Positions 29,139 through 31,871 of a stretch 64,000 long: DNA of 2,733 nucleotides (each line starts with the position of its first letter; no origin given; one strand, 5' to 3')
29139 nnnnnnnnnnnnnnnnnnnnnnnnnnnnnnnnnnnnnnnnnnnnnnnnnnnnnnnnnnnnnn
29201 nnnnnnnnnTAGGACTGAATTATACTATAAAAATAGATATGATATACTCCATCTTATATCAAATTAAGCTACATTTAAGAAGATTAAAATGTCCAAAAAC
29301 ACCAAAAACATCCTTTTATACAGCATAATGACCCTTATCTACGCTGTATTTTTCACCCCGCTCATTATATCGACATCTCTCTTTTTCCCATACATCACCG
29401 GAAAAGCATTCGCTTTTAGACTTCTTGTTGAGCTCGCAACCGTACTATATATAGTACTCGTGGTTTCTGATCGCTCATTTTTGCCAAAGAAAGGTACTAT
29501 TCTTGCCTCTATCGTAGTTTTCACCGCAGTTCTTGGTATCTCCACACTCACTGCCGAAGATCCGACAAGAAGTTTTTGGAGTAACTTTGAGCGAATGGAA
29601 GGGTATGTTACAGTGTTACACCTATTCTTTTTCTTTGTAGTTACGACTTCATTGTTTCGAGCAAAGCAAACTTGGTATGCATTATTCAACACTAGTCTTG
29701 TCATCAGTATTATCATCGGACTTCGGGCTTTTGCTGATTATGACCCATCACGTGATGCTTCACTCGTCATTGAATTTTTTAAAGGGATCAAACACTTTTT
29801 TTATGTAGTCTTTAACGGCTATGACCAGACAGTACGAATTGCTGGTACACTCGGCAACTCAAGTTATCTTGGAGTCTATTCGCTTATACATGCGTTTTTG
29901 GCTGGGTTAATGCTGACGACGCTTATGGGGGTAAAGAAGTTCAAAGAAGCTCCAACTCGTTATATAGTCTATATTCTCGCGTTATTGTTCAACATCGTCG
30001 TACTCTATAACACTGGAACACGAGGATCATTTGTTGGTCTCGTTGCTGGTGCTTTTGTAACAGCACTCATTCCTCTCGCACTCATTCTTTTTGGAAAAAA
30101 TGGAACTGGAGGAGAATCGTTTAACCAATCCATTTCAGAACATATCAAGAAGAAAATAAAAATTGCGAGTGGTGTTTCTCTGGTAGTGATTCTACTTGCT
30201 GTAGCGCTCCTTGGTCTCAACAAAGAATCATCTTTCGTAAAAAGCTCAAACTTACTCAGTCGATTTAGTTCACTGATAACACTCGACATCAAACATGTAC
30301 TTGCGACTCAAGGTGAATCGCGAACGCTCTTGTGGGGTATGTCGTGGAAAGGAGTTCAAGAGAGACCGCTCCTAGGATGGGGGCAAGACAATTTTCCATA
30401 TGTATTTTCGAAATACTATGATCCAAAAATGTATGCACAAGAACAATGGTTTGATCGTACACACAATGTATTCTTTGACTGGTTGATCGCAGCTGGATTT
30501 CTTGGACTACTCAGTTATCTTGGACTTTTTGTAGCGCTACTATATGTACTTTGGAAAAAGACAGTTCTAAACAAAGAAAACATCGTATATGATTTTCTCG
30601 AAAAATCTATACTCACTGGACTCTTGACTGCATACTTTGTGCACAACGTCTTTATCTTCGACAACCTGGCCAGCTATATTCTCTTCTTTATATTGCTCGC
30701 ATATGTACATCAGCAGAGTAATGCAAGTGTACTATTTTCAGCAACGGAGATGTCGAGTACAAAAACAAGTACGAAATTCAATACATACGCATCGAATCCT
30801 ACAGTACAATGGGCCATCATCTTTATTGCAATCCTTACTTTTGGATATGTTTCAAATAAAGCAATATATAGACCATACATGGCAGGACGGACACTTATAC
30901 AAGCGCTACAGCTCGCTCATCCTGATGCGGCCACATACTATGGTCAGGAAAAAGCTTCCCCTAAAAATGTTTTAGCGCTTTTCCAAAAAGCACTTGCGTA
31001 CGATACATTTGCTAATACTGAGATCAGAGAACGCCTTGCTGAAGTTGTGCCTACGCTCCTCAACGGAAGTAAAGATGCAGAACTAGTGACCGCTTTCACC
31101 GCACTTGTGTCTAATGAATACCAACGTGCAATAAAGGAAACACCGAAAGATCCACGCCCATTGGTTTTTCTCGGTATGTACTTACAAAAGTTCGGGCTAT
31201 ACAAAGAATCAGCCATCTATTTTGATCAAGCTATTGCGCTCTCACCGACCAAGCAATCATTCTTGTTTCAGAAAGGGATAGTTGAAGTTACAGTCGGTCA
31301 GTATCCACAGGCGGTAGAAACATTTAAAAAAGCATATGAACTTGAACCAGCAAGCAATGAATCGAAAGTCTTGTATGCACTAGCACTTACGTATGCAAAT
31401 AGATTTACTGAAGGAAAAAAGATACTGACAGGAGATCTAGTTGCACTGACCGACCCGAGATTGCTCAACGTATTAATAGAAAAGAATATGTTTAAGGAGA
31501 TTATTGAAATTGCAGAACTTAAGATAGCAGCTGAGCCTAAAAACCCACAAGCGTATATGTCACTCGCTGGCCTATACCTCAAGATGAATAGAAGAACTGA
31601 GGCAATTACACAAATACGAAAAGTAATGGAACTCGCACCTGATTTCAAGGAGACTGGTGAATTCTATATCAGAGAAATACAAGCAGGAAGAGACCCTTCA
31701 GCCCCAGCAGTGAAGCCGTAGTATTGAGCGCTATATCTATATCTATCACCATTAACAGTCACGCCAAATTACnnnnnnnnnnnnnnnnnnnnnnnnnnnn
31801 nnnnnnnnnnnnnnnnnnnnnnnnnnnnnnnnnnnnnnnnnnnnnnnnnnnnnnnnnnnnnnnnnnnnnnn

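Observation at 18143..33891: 16-kb Wzx/Wzy-type surface-glycan cluster predicting a fucosylated, multiply methylated glycan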

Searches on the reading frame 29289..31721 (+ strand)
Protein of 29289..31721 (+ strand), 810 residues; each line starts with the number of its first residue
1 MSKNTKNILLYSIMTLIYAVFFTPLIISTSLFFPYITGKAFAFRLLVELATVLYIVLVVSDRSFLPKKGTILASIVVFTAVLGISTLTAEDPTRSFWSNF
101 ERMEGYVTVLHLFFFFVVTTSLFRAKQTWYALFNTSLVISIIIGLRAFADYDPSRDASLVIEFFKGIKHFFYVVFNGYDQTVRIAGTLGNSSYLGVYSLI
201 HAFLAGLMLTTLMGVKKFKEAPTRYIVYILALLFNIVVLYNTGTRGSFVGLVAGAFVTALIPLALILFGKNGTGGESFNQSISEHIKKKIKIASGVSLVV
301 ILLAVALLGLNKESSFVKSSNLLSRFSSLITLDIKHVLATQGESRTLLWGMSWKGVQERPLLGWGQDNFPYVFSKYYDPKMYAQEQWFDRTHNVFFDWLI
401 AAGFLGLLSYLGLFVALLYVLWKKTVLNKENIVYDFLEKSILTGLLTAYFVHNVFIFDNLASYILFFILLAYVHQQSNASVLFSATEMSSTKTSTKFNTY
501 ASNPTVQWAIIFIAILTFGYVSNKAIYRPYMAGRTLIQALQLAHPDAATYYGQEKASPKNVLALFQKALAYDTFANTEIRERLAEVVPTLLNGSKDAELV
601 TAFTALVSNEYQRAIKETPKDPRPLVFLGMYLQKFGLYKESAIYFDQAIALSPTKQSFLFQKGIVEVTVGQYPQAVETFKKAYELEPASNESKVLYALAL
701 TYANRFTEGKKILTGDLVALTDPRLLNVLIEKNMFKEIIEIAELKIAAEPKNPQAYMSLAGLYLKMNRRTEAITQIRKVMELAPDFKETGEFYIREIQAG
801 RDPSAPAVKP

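Call 4: search_protein_families(library=pfam, proteins=[window:29289-31721:+], max_evalue=0.01)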
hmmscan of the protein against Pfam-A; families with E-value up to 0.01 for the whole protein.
window:29289-31721:+ (810 aa): 16 families
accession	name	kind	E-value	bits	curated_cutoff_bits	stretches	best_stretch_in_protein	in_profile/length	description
PF04932.20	Wzy_C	-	6.3e-18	65.4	31.7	1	230-411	1-149/149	O-Antigen ligase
PF07719.23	TPR_2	-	5.8e-12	45.2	27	0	754-785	2-33/34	Tetratricopeptide repeat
PF13181.12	TPR_8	-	1.9e-11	43.6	25.7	1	754-785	2-33/34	Tetratricopeptide repeat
PF13431.12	TPR_17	-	7.1e-11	41.9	24.4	0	644-676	1-33/34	Tetratricopeptide repeat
PF14559.12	TPR_19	-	3.9e-09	37.1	25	1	731-785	3-57/68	Tetratricopeptide repeat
PF12895.13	ANAPC3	-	1e-08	35.8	27.2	1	732-781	2-50/82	Anaphase-promoting complex, cyclosome, subunit 3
PF00515.34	TPR_1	-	5.3e-08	32.8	27.8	0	754-786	2-34/34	Tetratricopeptide repeat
PF23914.1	TPR_CcmH_CycH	-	6.9e-08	32.9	42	1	665-704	59-98/158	Cytochrome c-type biogenesis protein H TPR domain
PF13432.12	TPR_16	-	1.8e-07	31.9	32.7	0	661-708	2-49/65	Tetratricopeptide repeat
PF13428.12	TPR_14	-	8.6e-07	29.5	23.5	0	662-697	7-42/44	Tetratricopeptide repeat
PF13176.12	TPR_7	-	2.5e-05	24.4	27.9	0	755-786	1-32/36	Tetratricopeptide repeat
PF13424.12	TPR_12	-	6.4e-05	23.5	30.1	0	625-685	6-74/77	Tetratricopeptide repeat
PF13371.12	TPR_9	-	0.0003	21.2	35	0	645-692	18-65/73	Tetratricopeptide repeat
PF13374.12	TPR_10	-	0.001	19.5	27.5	0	755-782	4-31/42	Tetratricopeptide repeat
PF13414.12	TPR_11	-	0.0017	18.5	26.8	0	670-702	8-38/42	TPR repeat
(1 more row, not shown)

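Call 12: find_homologous_proteins(query=window:29289-31721:+)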
Query window:29289-31721:+ (810 aa): 3340 proteins with E <= 0.001 among 8000 candidates; the best 120 are listed.
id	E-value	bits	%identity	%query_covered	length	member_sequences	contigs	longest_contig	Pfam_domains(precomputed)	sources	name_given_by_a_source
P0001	0.0e+0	1728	98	100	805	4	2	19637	PF14559.13,PF13431.13,PF23914.2,PF13371.13,PF00515.35,PF12895.14,PF13432.13,PF13428.13,PF13181.13,PF07719.24,PF04932.21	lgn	-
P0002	0.0e+0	1592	91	100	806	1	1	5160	PF14559.13,PF13431.13,PF23914.2,PF00515.35,PF12895.14,PF13432.13,PF13428.13,PF13181.13,PF07719.24,PF04932.21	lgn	-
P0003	0.0e+0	1305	73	100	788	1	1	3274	PF14559.13,PF13431.13,PF23914.2,PF12895.14,PF13181.13,PF07719.24,PF04932.21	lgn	-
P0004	0.0e+0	1278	70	100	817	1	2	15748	PF14559.13,PF13431.13,PF23914.2,PF00515.35,PF13424.13,PF12569.15,PF13428.13,PF13181.13,PF07719.24,PF04932.21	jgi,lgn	-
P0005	0.0e+0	1275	71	100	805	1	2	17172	PF13431.13,PF23914.2,PF13414.13,PF13428.13,PF14559.13,PF13371.13,PF00515.35,PF12895.14,PF13424.13,PF13432.13,PF13181.13,PF07719.24,PF04932.21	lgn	-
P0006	0.0e+0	1258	70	100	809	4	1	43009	PF13431.13,PF23914.2,PF25062.2,PF13414.13,PF12569.15,PF13428.13,PF14559.13,PF13371.13,PF00515.35,PF12895.14,PF13424.13,PF21033.5,PF13432.13,PF13181.13,PF07719.24,PF04932.21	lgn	-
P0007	0.0e+0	1242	69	100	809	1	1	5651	PF14559.13,PF13431.13,PF23914.2,PF00515.35,PF12895.14,PF13428.13,PF13181.13,PF07719.24,PF04932.21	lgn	-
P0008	0.0e+0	1236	69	100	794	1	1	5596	PF14559.13,PF13431.13,PF23914.2,PF13414.13,PF00515.35,PF12895.14,PF13428.13,PF13181.13,PF07719.24,PF04932.21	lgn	-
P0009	0.0e+0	1234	69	100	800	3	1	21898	PF14559.13,PF13431.13,PF23914.2,PF00515.35,PF12895.14,PF13428.13,PF13181.13,PF07719.24,PF04932.21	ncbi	-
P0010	0.0e+0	1234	69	99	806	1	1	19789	PF14559.13,PF13431.13,PF23914.2,PF00515.35,PF12895.14,PF13181.13,PF07719.24,PF04932.21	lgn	-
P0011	0.0e+0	1231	70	99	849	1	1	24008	PF14559.13,PF13431.13,PF23914.2,PF13371.13,PF00515.35,PF12895.14,PF13424.13,PF13428.13,PF13181.13,PF07719.24,PF04932.21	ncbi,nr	ncbi:MAG: hypothetical protein QG568_286 [Patescibacteria group bacterium]|nr:hypothetical protein [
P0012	0.0e+0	1230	67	100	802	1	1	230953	PF14559.13,PF13431.13,PF23914.2,PF13414.13,PF00515.35,PF12895.14,PF13181.13,PF07719.24,PF04932.21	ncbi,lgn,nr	ncbi:MAG: O-antigen ligase family protein [Candidatus Pacebacteria bacterium]|nr:O-antigen ligase fa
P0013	0.0e+0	1230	68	100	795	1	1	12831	PF13431.13,PF23914.2,PF13428.13,PF14559.13,PF00515.35,PF12895.14,PF13424.13,PF21033.5,PF13432.13,PF13181.13,PF07719.24,PF04932.21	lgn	-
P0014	0.0e+0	1230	68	100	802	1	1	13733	PF14559.13,PF13431.13,PF23914.2,PF00515.35,PF12895.14,PF13181.13,PF07719.24,PF04932.21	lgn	-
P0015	0.0e+0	1224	68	100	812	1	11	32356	PF14559.13,PF13431.13,PF23914.2,PF00515.35,PF12895.14,PF13181.13,PF07719.24,PF04932.21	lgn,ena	-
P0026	1.4e-297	1008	57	99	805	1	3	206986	PF14559.13,PF23914.2,PF25062.2,PF00515.35,PF12895.14,PF13428.13,PF13181.13,PF07719.24,PF04932.21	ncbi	-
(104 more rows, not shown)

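Call 14: find_encoding_contigs(protein=P0012, flank=10000, max_places=1)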
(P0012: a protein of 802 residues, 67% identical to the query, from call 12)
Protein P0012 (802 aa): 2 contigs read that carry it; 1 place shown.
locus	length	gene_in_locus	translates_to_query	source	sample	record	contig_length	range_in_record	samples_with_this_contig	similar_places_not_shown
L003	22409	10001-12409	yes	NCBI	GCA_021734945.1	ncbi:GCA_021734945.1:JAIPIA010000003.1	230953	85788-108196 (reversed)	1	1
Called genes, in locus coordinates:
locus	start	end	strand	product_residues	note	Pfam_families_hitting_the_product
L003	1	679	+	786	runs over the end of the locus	PF10412:TrwB_AAD_bind (weak)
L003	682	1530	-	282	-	PF00535:Glycos_transf_2, PF10111:Glyco_tranf_2_2, PF13641:Glyco_tranf_2_3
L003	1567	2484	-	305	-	PF01531:Glyco_transf_11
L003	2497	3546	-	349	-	PF01370:Epimerase, PF02719:Polysacc_synt_2, PF04321:RmlD_sub_bind, PF16363:GDP_Man_Dehyd, PF07993:NAD_binding_4 (weak)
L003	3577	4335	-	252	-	PF08241:Methyltransf_11, PF03269:DUF268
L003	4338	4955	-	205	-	-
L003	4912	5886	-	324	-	-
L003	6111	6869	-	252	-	-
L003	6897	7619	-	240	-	-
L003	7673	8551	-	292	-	PF24785:RXYLT1_C (faint)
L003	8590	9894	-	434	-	PF01943:Polysacc_synt, PF13440:Polysacc_synt_3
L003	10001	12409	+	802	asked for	PF04932:Wzy_C, PF13431:TPR_17 (faint), PF14559:TPR_19 (faint), PF00515:TPR_1 (faint), PF07719:TPR_2 (faint), PF12895:ANAPC3 (faint), PF13414:TPR_11 (faint), PF13181:TPR_8 (faint), +1 more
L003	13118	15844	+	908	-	PF07517:SecA_DEAD, PF01043:SecA_PP_bind, PF21090:P-loop_SecA, PF07516:SecA_SW, PF02810:SEC-C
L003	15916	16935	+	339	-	PF01594:AI-2E_transport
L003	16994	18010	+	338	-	PF00188:CAP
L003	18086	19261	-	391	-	PF07690:MFS_1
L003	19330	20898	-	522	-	-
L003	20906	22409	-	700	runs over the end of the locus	PF00753:Lactamase_B, PF12706:Lactamase_B_2, PF22505:RNase_J_b_CASP, PF07521:RMMBL (weak), PF17770:RNase_J_C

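Call 15: find_encoding_contigs(protein=P0026, flank=10000, max_places=1)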
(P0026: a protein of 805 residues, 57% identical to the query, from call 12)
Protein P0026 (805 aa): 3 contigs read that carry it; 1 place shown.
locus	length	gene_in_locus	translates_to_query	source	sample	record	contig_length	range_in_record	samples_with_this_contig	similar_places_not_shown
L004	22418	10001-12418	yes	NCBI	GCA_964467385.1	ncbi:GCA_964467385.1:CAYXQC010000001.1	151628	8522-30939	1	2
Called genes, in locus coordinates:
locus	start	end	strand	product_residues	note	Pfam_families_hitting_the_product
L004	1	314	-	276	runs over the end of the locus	PF00535:Glycos_transf_2, PF10111:Glyco_tranf_2_2, PF13641:Glyco_tranf_2_3, PF13632:Glyco_trans_2_3 (weak)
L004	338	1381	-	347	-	PF01531:Glyco_transf_11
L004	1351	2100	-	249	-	PF08241:Methyltransf_11 (weak), PF03269:DUF268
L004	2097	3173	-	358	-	-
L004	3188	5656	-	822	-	PF00535:Glycos_transf_2 (weak), PF13692:Glyco_trans_1_4 (weak), PF00534:Glycos_transf_1 (weak)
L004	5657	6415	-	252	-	PF00535:Glycos_transf_2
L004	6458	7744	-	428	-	PF01075:Glyco_transf_9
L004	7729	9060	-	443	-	PF01943:Polysacc_synt, PF13440:Polysacc_synt_3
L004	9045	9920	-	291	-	-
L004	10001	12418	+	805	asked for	PF04932:Wzy_C, PF00515:TPR_1 (faint), PF07719:TPR_2 (faint), PF13181:TPR_8 (faint), PF13428:TPR_14 (faint), PF23914:TPR_CcmH_CycH (faint), PF25062:ARM_TT21_N (faint), PF14559:TPR_19 (weak), +1 more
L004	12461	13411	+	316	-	PF01370:Epimerase, PF04321:RmlD_sub_bind (weak), PF16363:GDP_Man_Dehyd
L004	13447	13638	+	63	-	-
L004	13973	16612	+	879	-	PF07517:SecA_DEAD, PF01043:SecA_PP_bind, PF21090:P-loop_SecA, PF07516:SecA_SW, PF02810:SEC-C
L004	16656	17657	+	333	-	PF01594:AI-2E_transport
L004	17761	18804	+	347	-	PF00188:CAP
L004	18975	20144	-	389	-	PF07690:MFS_1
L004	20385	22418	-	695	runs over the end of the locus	PF00753:Lactamase_B, PF12706:Lactamase_B_2, PF22505:RNase_J_b_CASP, PF07521:RMMBL (weak), PF17770:RNase_J_C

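Call 42: search_protein_families(library=ncbifam, proteins=[window:29289-31721:+], max_evalue=0.001)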
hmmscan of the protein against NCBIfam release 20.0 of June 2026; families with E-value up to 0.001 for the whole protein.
window:29289-31721:+ (810 aa): 8 families
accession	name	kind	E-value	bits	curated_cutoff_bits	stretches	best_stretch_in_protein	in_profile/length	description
TIGR02917.1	PEP_TPR_lipo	equivalog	9.6e-14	50.2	312.2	1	608-704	349-445/899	XrtA/PEP-CTERM system TPR-repeat protein PrsT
NF040959.1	MamA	equivalog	5.8e-11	42.2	200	1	611-704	94-185/204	magnetosome protein MamA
TIGR02552.1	LcrH_SycD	equivalog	6.2e-09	35.7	104.8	1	628-693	58-123/136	SycD/LcrH family type III secretion system chaperone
TIGR02521.1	type_IV_pilW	equivalog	3.8e-07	29.9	154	1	610-698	53-141/234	type IV pilus biogenesis/stability protein PilW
NF008391.2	PRK11189.1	equivalog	4.6e-06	26.3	250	1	629-715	72-158/297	lipoprotein NlpI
TIGR00540.1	TPR_hemY_coli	hypoth_equivalog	1.4e-05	24.1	142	0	572-656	269-360/385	heme biosynthesis-associated TPR protein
NF047371.1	FlcA_CTERM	equivalog_domain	4.5e-05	22.1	300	0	638-704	455-519/646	periplasmic flagellar collar protein FlcA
NF033762.1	social_mot_Tgl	equivalog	0.00024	20.5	225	0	743-789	55-102/252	social motility TPR repeat lipoprotein Tgl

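Call 73: find_encoding_contigs(protein=P0001, flank=10000, max_places=2)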
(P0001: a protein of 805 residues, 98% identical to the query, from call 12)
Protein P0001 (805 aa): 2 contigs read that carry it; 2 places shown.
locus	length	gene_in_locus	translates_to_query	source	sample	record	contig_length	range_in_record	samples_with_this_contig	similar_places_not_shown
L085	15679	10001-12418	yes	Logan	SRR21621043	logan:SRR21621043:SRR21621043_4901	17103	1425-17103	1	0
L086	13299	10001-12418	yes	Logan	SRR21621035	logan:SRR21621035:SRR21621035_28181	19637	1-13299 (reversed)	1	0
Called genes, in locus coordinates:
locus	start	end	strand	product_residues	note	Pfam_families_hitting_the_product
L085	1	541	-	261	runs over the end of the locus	PF08241:Methyltransf_11 (weak), PF03269:DUF268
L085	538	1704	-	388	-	PF01075:Glyco_transf_9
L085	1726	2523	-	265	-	PF13489:Methyltransf_23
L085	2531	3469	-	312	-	-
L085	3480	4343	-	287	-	PF01522:Polysacc_deac_1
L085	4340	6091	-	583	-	PF00535:Glycos_transf_2, PF10111:Glyco_tranf_2_2, PF13641:Glyco_tranf_2_3 (weak), PF08241:Methyltransf_11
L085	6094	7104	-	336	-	-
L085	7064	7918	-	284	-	PF04991:LicD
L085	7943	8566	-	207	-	PF03848:TehB (weak), PF13489:Methyltransf_23, PF13847:Methyltransf_31, PF08241:Methyltransf_11, PF08242:Methyltransf_12 (weak), PF13649:Methyltransf_25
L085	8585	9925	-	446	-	PF01943:Polysacc_synt, PF13440:Polysacc_synt_3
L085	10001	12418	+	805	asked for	PF04932:Wzy_C, PF13181:TPR_8 (faint), PF13432:TPR_16 (faint), PF00515:TPR_1 (faint), PF13428:TPR_14 (faint), PF13431:TPR_17 (faint), PF14559:TPR_19 (faint), PF07719:TPR_2 (faint), +3 more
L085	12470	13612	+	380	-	PF01370:Epimerase, PF04321:RmlD_sub_bind (weak), PF16363:GDP_Man_Dehyd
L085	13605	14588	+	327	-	PF01370:Epimerase, PF04321:RmlD_sub_bind (weak), PF16363:GDP_Man_Dehyd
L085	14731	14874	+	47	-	-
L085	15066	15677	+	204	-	?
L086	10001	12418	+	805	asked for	PF04932:Wzy_C, PF13181:TPR_8 (faint), PF13432:TPR_16 (faint), PF00515:TPR_1 (faint), PF13428:TPR_14 (faint), PF13431:TPR_17 (faint), PF14559:TPR_19 (faint), PF07719:TPR_2 (faint), +3 more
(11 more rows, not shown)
